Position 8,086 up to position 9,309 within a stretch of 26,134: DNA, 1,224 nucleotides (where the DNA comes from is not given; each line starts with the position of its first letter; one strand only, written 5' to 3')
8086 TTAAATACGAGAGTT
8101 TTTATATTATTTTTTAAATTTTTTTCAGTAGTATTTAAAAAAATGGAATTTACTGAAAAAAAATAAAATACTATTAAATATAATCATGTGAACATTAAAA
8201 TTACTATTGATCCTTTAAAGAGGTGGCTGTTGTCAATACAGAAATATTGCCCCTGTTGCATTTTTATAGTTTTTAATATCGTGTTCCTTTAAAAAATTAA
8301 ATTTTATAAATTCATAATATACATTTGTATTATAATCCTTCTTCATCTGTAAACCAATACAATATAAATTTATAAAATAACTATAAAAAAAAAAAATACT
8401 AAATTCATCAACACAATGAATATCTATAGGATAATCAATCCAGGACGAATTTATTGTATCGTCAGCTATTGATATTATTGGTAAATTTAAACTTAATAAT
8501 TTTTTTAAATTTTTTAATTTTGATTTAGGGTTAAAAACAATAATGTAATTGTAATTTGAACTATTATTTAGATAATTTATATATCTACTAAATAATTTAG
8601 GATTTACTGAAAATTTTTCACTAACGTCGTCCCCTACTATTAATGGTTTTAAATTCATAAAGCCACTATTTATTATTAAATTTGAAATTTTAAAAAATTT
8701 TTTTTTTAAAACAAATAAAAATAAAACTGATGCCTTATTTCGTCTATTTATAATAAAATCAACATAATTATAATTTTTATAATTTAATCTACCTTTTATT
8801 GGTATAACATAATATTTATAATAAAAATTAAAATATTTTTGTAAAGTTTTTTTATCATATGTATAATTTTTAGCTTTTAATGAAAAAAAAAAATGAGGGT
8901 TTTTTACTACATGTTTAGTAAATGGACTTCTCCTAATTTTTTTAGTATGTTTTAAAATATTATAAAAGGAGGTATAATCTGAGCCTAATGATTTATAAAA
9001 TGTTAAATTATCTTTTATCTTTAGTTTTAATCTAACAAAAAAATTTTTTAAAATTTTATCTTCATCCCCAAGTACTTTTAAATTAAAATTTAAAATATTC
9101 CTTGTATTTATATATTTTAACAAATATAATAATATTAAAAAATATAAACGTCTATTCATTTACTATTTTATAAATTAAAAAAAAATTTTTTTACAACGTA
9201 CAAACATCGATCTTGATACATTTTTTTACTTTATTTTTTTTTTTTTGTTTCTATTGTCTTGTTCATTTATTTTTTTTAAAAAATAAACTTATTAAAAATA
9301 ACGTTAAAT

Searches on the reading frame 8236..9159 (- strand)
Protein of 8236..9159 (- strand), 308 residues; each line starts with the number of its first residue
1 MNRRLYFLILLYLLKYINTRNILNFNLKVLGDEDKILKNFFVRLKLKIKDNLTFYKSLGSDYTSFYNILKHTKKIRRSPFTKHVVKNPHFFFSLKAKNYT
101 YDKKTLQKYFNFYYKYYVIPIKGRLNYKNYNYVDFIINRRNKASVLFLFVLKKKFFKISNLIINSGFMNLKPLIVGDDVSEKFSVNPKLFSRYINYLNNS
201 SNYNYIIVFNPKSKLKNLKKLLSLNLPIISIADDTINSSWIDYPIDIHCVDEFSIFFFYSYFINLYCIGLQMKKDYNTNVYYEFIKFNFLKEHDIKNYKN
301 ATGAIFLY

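Call 20: find_encoding_contigs(protein=window:8236-9159:-, flank=10000, max_places=6)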
Protein window:8236-9159:- (308 aa): no gene with exactly this product is on record in the collection.
